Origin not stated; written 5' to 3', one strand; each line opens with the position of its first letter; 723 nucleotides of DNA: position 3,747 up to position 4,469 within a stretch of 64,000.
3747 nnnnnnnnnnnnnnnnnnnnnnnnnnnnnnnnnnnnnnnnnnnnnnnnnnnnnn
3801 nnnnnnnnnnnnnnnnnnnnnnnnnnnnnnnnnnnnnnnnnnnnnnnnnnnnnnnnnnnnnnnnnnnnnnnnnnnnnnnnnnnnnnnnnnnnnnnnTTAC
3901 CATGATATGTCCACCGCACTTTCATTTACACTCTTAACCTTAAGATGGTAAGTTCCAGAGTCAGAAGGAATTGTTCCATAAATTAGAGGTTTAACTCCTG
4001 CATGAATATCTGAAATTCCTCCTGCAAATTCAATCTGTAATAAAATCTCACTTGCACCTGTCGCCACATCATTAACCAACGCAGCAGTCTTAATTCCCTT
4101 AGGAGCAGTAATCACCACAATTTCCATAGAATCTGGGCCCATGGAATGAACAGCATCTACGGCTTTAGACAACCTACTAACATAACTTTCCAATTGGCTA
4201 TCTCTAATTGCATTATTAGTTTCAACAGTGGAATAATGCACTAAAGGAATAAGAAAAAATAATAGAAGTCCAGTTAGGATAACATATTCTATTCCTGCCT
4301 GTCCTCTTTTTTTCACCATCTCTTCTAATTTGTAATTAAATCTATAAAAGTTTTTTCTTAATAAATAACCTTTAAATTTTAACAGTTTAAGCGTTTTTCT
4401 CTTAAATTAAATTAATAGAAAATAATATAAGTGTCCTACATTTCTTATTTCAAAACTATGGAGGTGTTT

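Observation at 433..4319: Second, machinery-less operon of six overlapping class III signal-peptide (pilin-like) genes, including two large putative adhesins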

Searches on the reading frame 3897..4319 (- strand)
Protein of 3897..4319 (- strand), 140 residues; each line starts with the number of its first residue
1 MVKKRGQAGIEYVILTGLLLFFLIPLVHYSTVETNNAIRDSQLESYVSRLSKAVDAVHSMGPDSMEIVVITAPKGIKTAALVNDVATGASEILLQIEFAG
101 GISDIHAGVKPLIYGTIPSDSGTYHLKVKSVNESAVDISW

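Call 6: search_protein_families(library=pfam, proteins=[window:3897-4319:-], max_evalue=1)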
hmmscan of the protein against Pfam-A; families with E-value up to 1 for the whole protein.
window:3897-4319:- (140 aa): 2 families
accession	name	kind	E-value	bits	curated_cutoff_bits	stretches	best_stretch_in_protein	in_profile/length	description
PF15222.11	KAR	-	0.06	14.1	27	1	30-94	16-81/105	Kidney androgen-regulated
PF04021.17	Class_IIIsignal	-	0.066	13.6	23.7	1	4-20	1-17/27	Class III signal peptide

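Call 7: search_protein_families(library=ncbifam, proteins=[window:3897-4319:-], max_evalue=1)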
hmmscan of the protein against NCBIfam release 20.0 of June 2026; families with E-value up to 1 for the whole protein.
window:3897-4319:- (140 aa): 0 families

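Call 23: find_homologous_proteins(query=window:3897-4319:-, max_evalue=0.001)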
Query window:3897-4319:- (140 aa): 20 proteins with E <= 0.001 among 31 candidates.
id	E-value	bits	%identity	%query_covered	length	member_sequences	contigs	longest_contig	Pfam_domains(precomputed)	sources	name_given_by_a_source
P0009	1.2e-77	276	94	100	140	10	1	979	-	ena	-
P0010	1.1e-57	212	71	100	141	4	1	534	-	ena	-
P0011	8.6e-56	206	69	100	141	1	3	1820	-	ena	-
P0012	4.1e-53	197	67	97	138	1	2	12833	-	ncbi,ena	-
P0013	2.1e-52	195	64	99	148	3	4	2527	-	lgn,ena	-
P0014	4.2e-52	194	67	99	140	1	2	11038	-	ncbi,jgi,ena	-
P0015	9.1e-52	193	64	100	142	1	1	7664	-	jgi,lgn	-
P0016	6.1e-51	190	68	97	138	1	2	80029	-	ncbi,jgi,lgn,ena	-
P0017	3.5e-50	187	64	99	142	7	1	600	-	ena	-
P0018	3.5e-50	187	63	99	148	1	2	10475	-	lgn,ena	-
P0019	4.6e-50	187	61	100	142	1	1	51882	-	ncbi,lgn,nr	ncbi:MAG: hypothetical protein Q8Q42_03190 [Nanoarchaeota archaeon]|nr:hypothetical protein [Nanoarc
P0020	6.1e-50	187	61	100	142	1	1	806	-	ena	-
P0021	1.7e-49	185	61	99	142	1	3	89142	-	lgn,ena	-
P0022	6.1e-49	183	61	99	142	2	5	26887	-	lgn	-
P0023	3.5e-47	178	62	99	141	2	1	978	-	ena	-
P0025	1.7e-44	169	59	99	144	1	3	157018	-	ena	-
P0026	3.3e-39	152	52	99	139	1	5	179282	-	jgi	-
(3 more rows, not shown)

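Call 32: search_protein_representatives(alignment_id=A1)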
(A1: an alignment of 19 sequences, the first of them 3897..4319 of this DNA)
Query: 19 sequences, 141 profile positions. Proteins with E-value up to 0.001 (for the whole library): 969; up to 1e-10: 214; up to 1e-30: 7. The best 150 are listed.
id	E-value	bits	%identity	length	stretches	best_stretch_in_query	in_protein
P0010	4.7e-71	253.7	-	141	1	1-140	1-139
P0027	1.6e-46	174.2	-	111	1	31-140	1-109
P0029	1.1e-38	148.8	-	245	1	1-139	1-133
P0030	1.2e-35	139.0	-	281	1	3-139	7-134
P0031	2.3e-32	128.3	-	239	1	4-139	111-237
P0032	8.9e-32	126.4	-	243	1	1-139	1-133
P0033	1.7e-31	125.5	-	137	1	4-139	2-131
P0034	4.8e-29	117.6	-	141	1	5-140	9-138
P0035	1.5e-28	115.9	-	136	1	3-140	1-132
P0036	1.7e-28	115.8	-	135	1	3-138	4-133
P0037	3.0e-28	115.0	-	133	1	4-140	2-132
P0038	3.9e-28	114.6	-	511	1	4-138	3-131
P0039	4.4e-27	111.2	-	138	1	3-138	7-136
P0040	7.1e-27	110.5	-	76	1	65-140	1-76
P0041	9.1e-26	106.9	-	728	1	3-138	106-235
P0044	1.2e-23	100.1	-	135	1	1-139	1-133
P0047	3.1e-23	98.7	-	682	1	5-138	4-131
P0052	8.3e-23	97.3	-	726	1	2-138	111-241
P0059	3.5e-21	92.1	-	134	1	4-140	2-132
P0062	1.1e-20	90.5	-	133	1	5-130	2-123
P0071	2.5e-19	86.1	-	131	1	5-139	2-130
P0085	4.7e-18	81.9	-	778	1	3-138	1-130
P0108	8.0e-16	74.7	-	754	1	4-137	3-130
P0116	3.8e-15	72.5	-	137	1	4-140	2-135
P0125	9.7e-15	71.2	-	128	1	6-139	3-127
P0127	1.1e-14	71.1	-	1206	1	5-138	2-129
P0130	1.9e-14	70.3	-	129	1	5-134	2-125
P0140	3.9e-14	69.2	-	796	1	3-137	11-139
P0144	5.6e-14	68.7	-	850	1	4-131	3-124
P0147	6.2e-14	68.6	-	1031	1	1-139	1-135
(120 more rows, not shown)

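Call 34: search_protein_families(library=pfam, alignment_id=A2, max_evalue=0.01)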
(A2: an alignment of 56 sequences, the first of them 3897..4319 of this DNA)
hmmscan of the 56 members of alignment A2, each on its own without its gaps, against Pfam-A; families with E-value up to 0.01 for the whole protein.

A. member 1, window:3897-4319:- (140 aa): 0 families

B. families by the number of members that match (of 56 scanned): 7 families
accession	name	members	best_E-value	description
PF04021.17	Class_IIIsignal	24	8.6e-08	Class III signal peptide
PF23993.1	DUF7311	1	0.0032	Domain of unknown function (DUF7311)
PF06277.17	EutA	1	0.0046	Ethanolamine utilisation protein EutA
PF21254.3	AGA-YXIM_GBD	1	0.0055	Beta-agarase/YXIM esterase-like, galactose-binding domain-like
PF15957.10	Comm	1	0.0057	Commissureless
PF17390.7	Bac_rhamnosid_C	1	0.0058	Bacterial alpha-L-rhamnosidase C-terminal domain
PF07811.17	TadE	1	0.0068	TadE-like protein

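Call 38: find_encoding_contigs(protein=P0026, flank=10000, max_places=1)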
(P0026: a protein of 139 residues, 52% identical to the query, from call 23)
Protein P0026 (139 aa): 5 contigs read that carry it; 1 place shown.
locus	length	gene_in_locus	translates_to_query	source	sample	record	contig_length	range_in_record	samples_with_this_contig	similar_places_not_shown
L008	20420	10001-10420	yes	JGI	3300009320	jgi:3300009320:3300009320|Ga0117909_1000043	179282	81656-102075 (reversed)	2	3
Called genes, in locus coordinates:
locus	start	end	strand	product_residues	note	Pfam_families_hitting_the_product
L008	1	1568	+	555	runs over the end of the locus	PF04675:DNA_ligase_A_N, PF01068:DNA_ligase_A_M, PF04679:DNA_ligase_A_C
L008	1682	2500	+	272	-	PF01978:TrmB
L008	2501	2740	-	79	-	-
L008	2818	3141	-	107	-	PF01906:YbjQ_1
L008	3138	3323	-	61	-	-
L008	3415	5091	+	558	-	PF03485:Arg_tRNA_synt_N, PF00750:tRNA-synt_1d, PF05746:DALR_1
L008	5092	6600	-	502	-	PF04208:MtrA, PF00303:Thymidylat_synt, PF14251:PterinBD-DUF4346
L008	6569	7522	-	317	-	PF00383:dCMP_cyt_deam_1, PF14437:MafB19-deam, PF14439:Bd3614-deam (weak)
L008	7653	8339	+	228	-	PF00149:Metallophos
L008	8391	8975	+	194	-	PF06821:Ser_hydrolase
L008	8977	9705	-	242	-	PF03452:Anp1 (faint)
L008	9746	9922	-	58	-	-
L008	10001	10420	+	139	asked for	-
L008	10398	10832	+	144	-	-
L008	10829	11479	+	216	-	-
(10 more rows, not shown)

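Call 39: find_encoding_contigs(protein=P0025, flank=10000, max_places=1)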
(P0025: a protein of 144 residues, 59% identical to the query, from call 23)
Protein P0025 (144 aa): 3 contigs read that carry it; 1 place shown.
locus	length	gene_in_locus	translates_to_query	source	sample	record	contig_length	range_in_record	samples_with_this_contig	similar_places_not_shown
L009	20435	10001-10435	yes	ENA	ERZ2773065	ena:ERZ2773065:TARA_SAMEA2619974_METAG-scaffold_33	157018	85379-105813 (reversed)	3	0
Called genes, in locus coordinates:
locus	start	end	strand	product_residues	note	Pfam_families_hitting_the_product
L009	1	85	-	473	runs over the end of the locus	PF02934:GatB_N, PF02637:GatB_Yqey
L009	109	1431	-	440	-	PF18195:GatD_N, PF00710:Asparaginase, PF17763:Asparaginase_C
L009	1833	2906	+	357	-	PF00091:Tubulin, PF12327:FtsZ_C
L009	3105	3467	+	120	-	-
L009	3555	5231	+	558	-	PF04675:DNA_ligase_A_N, PF01068:DNA_ligase_A_M, PF04679:DNA_ligase_A_C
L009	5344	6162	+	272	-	PF01978:TrmB, PF24217:DUF7436 (faint)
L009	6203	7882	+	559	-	PF03485:Arg_tRNA_synt_N, PF00750:tRNA-synt_1d, PF05746:DALR_1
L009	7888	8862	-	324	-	PF13207:AAA_17 (weak), PF13238:AAA_18, PF00383:dCMP_cyt_deam_1, PF14437:MafB19-deam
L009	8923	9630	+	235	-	PF00149:Metallophos (weak)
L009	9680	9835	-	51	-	-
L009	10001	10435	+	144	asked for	-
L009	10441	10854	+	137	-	-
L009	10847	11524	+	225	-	-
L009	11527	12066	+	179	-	-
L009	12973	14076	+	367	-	-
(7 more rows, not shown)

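Call 40: find_encoding_contigs(protein=P0019, flank=10000, max_places=1)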
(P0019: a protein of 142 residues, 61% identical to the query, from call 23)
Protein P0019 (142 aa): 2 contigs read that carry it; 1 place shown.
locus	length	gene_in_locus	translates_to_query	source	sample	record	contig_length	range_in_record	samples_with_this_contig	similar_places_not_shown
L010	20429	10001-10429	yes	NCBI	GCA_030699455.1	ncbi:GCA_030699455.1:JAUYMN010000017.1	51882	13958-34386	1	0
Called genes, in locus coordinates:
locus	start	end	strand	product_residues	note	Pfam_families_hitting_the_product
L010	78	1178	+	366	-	PF00091:Tubulin, PF12327:FtsZ_C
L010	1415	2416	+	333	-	-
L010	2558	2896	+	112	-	-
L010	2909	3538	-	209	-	PF00881:Nitroreductase, PF14512:TM1586_NiRdase (faint), PF00881:Nitroreductase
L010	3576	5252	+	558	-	PF04675:DNA_ligase_A_N, PF01068:DNA_ligase_A_M, PF04679:DNA_ligase_A_C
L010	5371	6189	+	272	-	PF01978:TrmB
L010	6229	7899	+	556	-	PF03485:Arg_tRNA_synt_N, PF00750:tRNA-synt_1d, PF05746:DALR_1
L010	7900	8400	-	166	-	PF00383:dCMP_cyt_deam_1, PF14437:MafB19-deam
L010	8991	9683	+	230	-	PF00149:Metallophos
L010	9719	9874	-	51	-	-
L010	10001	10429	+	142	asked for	-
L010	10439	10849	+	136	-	-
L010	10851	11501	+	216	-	-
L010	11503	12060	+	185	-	-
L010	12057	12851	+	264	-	-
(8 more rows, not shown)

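Call 58: find_related_loci(query=A1, collection=genome_contigs, flank=10000)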
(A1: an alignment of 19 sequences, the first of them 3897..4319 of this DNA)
Query A1 (140 aa) in genome_contigs; peptide patterns used: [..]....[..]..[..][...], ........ (x = any residue, [..] = any of these).
206 stretches matched a pattern; 13 encode a relative of the query (tblastn E <= 1e-3); 13 distinct loci.
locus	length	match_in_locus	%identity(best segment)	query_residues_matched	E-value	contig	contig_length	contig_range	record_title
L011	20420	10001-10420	94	1-140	1e-87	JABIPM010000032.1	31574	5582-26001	MAG: Candidatus Woesearchaeota archaeon isolate SI072_bin118 k141_364454, whole genome shotgun sequence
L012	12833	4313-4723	66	2-139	4e-61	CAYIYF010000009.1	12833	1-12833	MAG TPA_asm: Candidatus Woesearchaeota archaeon isolate ERP119705_co6_818 genome assembly, contig: NODE_6138_length_1283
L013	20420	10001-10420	64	1-139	2e-60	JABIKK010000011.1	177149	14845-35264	MAG: Candidatus Woesearchaeota archaeon isolate SI054_bin47 k141_516466, whole genome shotgun sequence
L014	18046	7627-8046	64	1-140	3e-59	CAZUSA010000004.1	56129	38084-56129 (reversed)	MAG TPA_asm: Candidatus Woesearchaeota archaeon isolate binchicken_co46_946 genome assembly, contig: NODE_925_length_561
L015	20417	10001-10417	62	1-139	5e-59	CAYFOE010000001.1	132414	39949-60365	MAG TPA_asm: Candidatus Woesearchaeota archaeon isolate ERP019367_co1_77 genome assembly, contig: NODE_174_length_132414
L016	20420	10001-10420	59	1-139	2e-54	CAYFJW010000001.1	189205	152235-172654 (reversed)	MAG TPA_asm: Candidatus Woesearchaeota archaeon isolate ERP019367_co2_61 genome assembly, contig: NODE_76_length_189205_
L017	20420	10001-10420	61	1-140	6e-58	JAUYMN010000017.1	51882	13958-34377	MAG: Nanoarchaeota archaeon isolate C24_metabat.bin.88 C24_k141_215715, whole genome shotgun sequence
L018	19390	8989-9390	48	1-140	1e-38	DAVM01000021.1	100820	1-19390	MAG TPA_asm: Candidatus Woesearchaeota archaeon UBA489 UBA489_contig_7848, whole genome shotgun sequence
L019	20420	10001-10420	64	1-139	1e-57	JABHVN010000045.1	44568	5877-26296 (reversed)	MAG: Candidatus Woesearchaeota archaeon isolate SI047_bin109 k141_1410166, whole genome shotgun sequence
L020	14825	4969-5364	37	1-138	8e-27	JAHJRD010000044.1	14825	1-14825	MAG: Nanoarchaeota archaeon isolate OS_PC_MetaG.mb.129 OS_PC_MetaG.mb.129_k141_250060, whole genome shotgun sequence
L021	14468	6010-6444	27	4-139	3e-8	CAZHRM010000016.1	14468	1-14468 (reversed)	MAG TPA_asm: Candidatus Woesearchaeota archaeon isolate SRP178699_co3_42 genome assembly, contig: NODE_2165_length_14468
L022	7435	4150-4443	30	5-107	1e-7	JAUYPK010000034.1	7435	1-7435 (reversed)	MAG: Candidatus Micrarchaeota archaeon isolate C4_metabat.bin.26 C4_k141_472547, whole genome shotgun sequence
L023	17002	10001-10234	31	3-77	6e-7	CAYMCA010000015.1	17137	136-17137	MAG TPA_asm: Candidatus Woesearchaeota archaeon isolate binchicken_co38_1125 genome assembly, contig: NODE_7041_length_1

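Call 60: predict_structure(alignment_id=A2)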
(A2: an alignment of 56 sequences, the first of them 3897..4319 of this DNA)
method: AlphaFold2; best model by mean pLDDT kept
length: 140 residues; sequences in the alignment: 56
mean_pLDDT: 95.8   pTM: 0.82
mean pLDDT of the five models: 95.8, 95.8, 95.5, 95.4, 95.3
residues with pLDDT >= 90: 131; 70-90: 9; 50-70: 0; < 50: 0
segments of 3 or more residues with pLDDT < 50: none
pLDDT, mean of each block of 10 residues (from residue 1): 86 97 98 94 97 98 98 96 95 94 96 97 98 97
secondary structure, 60 per line:
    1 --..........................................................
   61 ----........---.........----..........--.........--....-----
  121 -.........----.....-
elements in order: H3-60 E65-72 E76-84 E89-98 E101-109 E112-115 E122-130 E135-139

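Call 63: fold_search(model_id=the predicted structure, library=pdb)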
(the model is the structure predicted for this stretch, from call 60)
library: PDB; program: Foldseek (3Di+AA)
matches with E <= 10: 1137; with E <= 0.001: 0
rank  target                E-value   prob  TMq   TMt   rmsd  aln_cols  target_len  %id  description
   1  1jmc_A                7.9e-02  0.23  0.19  0.13  10.8        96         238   11  SINGLE STRANDED DNA-BINDING DOMAIN OF HUMAN REPLICATION PROTEIN A BOUND TO SINGLE STRANDED DNA, RPA70 SUBUNIT, RESIDUE (released 1997-10-16)
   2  1ue6_B                1.1e-01  0.20  0.19  0.24  12.0        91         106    8  Crystal structure of the single-stranded dna-binding protein from mycobacterium tuberculosis (released 2004-02-10)
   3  2hql_C                1.6e-01  0.13  0.17  0.23   9.9        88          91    8  Crystal structure of a small single-stranded DNA binding protein from Mycoplasma pneumoniae (released 2007-05-01)
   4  6cqo_H                1.7e-01  0.33  0.24  0.33   9.3        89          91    8  Crystal Structure of mitochondrial single-stranded DNA binding proteins from S. cerevisiae (SeMet Labeled), Rim1 (Form (released 2018-05-30)
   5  1x3f_A                1.7e-01  0.20  0.20  0.24  11.9        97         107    9  Crystal structure of the single-stranded DNA-binding protein from Mycobacterium SMEGMATIS (released 2005-08-15)
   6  1fgu_B                1.8e-01  0.23  0.22  0.15  11.0        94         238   10  SSDNA-BINDING DOMAIN OF THE LARGE SUBUNIT OF REPLICATION PROTEIN A (released 2001-02-07)
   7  3koj_A                1.8e-01  0.21  0.20  0.27  10.3        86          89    9  Crystal structure of the SSB domain of Q5N255_SYNP6 protein from Synechococcus sp. Northeast Structural Genomics Conso (released 2009-11-24)
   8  6rv7_A                1.8e-01  0.15  0.20  0.09   8.9        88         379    7  Crystal Structure of Glucuronoyl Esterase from Cerrena unicolor inactive S270A variant in complex with the aldouronic  (released 2020-03-18)
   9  6rv8_A                1.8e-01  0.15  0.20  0.09   8.8        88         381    7  Crystal Structure of Glucuronoyl Esterase from Cerrena unicolor covalent complex with the aldouronic acid UXXR (released 2020-03-18)
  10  6vwm_p                1.9e-01  0.14  0.17  0.24   9.7        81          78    4  70S ribosome bound to HIV frameshifting stem-loop (FSS) and P-site tRNA (non-rotated conformation, Structure I) (released 2020-06-03)
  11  2hql_E                1.9e-01  0.13  0.18  0.23  10.2        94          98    7  Crystal structure of a small single-stranded DNA binding protein from Mycoplasma pneumoniae (released 2007-05-01)
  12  2hql_A                2.3e-01  0.11  0.18  0.22  10.3        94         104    8  Crystal structure of a small single-stranded DNA binding protein from Mycoplasma pneumoniae (released 2007-05-01)
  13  6rtv_A                2.3e-01  0.11  0.18  0.09   7.4        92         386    3  Crystal Structure of Glucuronoyl Esterase from Cerrena unicolor inactive S270A variant (released 2020-03-18)
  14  6ru2_A                2.4e-01  0.14  0.20  0.09   8.8        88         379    7  Crystal Structure of Glucuronoyl Esterase from Cerrena unicolor (released 2020-03-18)
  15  6rv9_A                2.4e-01  0.14  0.20  0.09   8.8        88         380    7  Crystal Structure of Glucuronoyl Esterase from Cerrena unicolor inactive S270A variant in complex with the aldouronic  (released 2020-03-18)
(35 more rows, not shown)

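Call 70: list_cluster_members(proteins=[P0033, P0035, P0037, P0044, P0059, P0062, P0071, P0116, P0125, P0130])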
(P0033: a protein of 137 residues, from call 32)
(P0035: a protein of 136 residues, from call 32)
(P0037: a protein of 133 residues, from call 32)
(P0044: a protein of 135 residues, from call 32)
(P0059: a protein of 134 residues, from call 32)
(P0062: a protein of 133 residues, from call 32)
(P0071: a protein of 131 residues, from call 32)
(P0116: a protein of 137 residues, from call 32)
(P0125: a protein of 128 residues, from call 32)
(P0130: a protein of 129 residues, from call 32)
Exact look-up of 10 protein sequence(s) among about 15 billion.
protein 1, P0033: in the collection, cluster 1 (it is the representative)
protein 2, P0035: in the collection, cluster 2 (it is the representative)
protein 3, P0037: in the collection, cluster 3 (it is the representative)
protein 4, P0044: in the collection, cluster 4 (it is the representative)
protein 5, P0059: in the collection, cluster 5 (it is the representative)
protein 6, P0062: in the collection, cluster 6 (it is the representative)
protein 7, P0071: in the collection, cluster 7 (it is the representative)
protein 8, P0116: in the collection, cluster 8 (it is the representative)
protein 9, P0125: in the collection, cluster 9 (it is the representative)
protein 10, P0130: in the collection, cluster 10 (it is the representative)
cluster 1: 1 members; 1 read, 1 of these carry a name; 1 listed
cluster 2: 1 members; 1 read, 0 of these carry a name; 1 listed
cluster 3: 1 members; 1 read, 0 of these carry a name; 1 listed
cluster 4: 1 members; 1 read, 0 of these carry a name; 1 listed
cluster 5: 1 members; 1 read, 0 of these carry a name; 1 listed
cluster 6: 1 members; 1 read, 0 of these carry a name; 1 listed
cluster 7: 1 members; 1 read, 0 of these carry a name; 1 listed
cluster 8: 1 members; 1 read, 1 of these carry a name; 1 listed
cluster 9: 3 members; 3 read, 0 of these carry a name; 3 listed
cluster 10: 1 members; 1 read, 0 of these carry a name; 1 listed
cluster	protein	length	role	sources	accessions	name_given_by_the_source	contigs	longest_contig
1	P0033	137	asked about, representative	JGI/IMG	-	uncharacterized protein (UPF0333 family)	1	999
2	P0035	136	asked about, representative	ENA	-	-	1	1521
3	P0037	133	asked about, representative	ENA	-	-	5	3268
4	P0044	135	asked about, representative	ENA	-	-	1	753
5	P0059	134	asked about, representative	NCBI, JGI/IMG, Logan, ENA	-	-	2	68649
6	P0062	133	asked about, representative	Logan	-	-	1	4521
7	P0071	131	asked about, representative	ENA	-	-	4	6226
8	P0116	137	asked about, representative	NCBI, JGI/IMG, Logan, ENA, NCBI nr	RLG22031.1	hypothetical protein DRN74_01305 [Candidatus Micrarchaeota archaeon] | MAG: hypothetical protein DRN74_01305 [Candidatus Micrarchaeota archaeon]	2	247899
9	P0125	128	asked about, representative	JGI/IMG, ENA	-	-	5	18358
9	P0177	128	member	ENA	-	-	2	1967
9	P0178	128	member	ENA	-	-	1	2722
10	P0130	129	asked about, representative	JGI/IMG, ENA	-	-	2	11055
